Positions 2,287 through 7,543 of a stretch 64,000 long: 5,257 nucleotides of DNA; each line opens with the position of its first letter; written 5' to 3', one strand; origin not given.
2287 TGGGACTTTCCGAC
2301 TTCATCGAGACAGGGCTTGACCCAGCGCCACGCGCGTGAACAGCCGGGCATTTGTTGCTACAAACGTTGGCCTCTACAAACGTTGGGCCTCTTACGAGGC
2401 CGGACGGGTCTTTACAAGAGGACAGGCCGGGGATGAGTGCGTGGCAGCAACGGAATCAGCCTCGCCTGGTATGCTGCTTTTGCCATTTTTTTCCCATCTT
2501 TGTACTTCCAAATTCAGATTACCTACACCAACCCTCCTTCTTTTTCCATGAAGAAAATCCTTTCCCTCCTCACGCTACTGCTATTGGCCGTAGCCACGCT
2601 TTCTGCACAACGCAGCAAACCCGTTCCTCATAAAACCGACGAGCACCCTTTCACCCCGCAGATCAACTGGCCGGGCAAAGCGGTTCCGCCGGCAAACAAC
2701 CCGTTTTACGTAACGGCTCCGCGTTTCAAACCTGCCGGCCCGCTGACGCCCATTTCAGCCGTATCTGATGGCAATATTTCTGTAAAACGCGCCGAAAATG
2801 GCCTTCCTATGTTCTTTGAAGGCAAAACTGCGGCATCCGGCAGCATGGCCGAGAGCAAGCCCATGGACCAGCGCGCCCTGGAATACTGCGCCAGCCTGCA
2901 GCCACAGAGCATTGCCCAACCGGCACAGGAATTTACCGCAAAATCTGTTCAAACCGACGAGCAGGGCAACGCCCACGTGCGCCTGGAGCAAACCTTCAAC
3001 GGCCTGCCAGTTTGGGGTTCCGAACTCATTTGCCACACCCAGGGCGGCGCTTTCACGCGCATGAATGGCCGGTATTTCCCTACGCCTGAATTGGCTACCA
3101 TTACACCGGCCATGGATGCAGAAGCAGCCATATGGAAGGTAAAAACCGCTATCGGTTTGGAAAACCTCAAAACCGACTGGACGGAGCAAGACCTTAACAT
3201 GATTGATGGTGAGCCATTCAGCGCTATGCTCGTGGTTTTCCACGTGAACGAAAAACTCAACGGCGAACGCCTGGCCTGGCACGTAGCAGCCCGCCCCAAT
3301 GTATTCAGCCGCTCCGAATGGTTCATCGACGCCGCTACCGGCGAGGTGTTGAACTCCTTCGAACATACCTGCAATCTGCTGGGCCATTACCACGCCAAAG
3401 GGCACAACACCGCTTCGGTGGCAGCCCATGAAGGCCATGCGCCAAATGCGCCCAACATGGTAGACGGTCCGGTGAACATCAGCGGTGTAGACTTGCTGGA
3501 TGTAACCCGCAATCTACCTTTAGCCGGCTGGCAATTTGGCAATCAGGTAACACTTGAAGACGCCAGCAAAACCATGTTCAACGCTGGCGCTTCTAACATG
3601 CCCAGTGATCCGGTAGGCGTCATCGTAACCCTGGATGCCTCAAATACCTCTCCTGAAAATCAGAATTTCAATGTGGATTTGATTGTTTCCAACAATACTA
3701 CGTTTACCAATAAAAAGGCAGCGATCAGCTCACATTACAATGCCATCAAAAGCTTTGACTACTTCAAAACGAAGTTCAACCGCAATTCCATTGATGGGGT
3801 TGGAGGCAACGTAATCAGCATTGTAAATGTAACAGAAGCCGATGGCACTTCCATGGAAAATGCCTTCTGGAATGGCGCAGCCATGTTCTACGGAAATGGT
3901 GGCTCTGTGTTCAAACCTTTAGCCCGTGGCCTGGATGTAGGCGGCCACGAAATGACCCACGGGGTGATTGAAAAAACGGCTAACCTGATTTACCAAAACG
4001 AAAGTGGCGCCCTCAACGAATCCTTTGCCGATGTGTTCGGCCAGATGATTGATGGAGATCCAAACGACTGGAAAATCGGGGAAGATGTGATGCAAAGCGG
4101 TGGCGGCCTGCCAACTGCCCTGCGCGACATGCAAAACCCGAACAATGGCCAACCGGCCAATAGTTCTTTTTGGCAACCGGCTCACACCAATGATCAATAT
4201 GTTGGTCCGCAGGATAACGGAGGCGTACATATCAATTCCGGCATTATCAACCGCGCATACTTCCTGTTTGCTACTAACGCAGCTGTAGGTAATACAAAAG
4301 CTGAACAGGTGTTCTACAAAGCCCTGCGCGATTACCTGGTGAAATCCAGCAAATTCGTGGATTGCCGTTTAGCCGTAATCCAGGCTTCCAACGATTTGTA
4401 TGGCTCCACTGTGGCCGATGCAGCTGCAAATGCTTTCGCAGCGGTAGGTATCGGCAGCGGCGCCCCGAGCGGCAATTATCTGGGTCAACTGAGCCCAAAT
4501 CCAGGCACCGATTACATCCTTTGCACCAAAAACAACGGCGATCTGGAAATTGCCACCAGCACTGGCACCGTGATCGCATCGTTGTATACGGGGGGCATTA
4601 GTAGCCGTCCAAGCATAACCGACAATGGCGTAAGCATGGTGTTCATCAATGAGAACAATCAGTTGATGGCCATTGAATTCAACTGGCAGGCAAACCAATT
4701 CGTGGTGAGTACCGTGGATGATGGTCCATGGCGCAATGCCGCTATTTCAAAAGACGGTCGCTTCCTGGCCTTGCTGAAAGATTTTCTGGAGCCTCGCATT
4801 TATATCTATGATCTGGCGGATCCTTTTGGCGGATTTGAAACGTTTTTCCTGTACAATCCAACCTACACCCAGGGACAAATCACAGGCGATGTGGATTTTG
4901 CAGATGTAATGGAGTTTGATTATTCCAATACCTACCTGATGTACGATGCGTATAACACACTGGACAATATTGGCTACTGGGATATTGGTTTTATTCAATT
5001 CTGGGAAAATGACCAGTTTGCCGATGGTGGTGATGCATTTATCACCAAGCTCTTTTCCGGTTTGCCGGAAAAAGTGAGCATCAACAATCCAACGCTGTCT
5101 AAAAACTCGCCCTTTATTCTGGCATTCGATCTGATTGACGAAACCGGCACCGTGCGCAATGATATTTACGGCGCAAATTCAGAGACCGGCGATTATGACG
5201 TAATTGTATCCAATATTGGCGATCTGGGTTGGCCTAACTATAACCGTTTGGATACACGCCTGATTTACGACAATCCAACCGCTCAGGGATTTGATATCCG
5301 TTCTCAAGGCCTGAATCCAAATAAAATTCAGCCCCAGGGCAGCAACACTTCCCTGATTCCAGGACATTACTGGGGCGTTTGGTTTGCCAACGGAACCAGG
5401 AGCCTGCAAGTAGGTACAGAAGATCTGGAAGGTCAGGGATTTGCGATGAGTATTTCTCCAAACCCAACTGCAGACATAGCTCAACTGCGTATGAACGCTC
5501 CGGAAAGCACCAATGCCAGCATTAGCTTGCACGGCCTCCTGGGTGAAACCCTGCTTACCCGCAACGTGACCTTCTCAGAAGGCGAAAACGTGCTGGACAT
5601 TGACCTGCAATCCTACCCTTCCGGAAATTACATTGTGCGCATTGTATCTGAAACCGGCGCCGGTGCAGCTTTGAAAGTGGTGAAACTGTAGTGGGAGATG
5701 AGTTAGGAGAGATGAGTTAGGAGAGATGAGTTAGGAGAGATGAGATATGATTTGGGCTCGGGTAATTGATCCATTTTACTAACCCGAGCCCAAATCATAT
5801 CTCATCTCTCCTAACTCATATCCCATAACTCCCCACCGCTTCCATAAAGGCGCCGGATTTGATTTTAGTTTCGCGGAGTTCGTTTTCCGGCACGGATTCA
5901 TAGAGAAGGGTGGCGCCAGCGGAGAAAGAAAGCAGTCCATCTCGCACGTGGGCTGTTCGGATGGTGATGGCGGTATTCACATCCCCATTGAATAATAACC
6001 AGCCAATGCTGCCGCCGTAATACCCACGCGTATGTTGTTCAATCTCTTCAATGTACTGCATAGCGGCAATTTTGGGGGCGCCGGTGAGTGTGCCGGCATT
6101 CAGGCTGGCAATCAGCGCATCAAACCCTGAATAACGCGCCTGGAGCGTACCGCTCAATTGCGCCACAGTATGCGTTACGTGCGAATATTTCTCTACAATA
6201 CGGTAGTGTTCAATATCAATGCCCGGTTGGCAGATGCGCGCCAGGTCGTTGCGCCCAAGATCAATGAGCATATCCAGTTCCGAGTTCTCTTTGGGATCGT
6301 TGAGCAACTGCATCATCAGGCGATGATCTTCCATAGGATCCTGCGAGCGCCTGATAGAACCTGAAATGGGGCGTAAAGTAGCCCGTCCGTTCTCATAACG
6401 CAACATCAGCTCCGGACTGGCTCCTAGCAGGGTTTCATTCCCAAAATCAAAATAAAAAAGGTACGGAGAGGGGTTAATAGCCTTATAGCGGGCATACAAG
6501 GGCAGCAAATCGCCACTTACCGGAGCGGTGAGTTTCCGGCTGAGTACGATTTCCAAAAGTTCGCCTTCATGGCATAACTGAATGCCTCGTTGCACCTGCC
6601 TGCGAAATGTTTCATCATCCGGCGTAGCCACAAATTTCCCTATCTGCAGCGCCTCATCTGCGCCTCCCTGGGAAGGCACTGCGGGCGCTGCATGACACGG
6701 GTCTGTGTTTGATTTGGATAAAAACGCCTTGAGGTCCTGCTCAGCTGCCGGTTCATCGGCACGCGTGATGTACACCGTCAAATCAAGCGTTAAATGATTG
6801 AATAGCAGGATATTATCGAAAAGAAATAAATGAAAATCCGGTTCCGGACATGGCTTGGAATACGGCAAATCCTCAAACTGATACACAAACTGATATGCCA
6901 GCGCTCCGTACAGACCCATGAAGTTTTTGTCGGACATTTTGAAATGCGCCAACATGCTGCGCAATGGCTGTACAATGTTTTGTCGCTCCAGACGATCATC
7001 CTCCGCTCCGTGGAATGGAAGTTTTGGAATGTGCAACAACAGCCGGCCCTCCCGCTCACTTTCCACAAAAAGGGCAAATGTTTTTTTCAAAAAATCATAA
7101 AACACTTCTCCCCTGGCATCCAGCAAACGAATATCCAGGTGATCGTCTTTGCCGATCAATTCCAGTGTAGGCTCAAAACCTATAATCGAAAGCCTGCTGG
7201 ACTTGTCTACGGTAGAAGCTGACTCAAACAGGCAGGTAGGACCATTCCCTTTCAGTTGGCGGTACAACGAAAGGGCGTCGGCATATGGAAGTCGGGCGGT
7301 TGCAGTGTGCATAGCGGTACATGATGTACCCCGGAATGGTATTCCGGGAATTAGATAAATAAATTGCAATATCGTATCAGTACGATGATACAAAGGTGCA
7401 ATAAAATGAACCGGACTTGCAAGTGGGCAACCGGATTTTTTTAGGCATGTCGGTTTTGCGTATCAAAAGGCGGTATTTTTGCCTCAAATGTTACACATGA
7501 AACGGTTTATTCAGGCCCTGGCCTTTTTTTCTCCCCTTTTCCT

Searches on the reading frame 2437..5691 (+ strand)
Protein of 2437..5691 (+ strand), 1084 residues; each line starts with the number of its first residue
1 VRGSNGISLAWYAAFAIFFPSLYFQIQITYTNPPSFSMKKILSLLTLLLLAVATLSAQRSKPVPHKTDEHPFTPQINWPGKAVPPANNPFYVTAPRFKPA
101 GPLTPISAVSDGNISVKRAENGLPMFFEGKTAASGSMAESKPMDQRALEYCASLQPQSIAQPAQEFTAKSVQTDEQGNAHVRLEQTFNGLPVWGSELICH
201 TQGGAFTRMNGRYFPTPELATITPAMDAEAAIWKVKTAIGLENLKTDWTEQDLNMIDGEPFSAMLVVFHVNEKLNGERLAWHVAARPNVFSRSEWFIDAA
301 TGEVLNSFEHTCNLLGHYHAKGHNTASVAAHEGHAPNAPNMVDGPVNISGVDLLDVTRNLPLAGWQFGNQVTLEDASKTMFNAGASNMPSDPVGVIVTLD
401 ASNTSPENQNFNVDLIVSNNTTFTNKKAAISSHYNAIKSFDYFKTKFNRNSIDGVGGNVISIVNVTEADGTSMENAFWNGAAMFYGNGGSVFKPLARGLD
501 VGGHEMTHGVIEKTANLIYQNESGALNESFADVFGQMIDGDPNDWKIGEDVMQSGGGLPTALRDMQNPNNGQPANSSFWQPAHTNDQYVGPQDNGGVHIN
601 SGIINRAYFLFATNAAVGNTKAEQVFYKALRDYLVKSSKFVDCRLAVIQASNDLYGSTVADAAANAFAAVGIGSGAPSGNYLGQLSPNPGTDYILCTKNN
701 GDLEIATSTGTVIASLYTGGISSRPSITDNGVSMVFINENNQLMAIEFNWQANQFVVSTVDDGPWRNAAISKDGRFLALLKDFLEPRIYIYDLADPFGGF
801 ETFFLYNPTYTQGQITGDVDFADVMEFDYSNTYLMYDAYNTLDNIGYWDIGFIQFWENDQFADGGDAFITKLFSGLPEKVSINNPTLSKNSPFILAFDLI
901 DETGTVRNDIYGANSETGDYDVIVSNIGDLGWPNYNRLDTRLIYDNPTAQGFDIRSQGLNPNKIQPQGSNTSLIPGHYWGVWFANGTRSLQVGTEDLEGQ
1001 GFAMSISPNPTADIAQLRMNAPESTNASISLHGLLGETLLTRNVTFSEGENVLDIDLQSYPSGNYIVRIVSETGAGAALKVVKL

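Call 76: search_protein_families(library=pfam, proteins=[window:2437-5691:+], max_evalue=0.00001)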
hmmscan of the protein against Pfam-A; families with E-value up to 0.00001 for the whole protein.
window:2437-5691:+ (1084 aa): 4 families
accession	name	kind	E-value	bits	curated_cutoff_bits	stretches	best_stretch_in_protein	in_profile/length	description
PF02868.21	Peptidase_M4_C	-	2.2e-42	145.2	24.4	1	515-672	1-165/165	Thermolysin metallopeptidase, alpha-helical domain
PF01447.24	Peptidase_M4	-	1.9e-32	113.1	22.4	1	366-512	18-145/145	Thermolysin metallopeptidase, catalytic domain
PF07504.19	FTP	-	1.3e-13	51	21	1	165-213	2-51/51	Fungalysin/Thermolysin Propeptide Motif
PF18962.6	Por_Secre_tail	-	2.6e-08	34.5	27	1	1006-1074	1-67/75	Secretion system C-terminal sorting domain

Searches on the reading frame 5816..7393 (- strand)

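Call 76: search_protein_families(library=pfam, proteins=[window:5816-7393:-], max_evalue=0.00001)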
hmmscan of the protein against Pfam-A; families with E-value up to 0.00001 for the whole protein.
window:5816-7393:- (525 aa): 2 families
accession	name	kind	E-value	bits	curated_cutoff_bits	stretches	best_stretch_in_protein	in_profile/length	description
PF00425.24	Chorismate_bind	-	1.9e-70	237.8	27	1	260-512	2-257/257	chorismate binding enzyme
PF04715.19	Anth_synt_I_N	-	3.2e-16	60.3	23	1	39-206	4-139/140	Anthranilate synthase component I, N terminal region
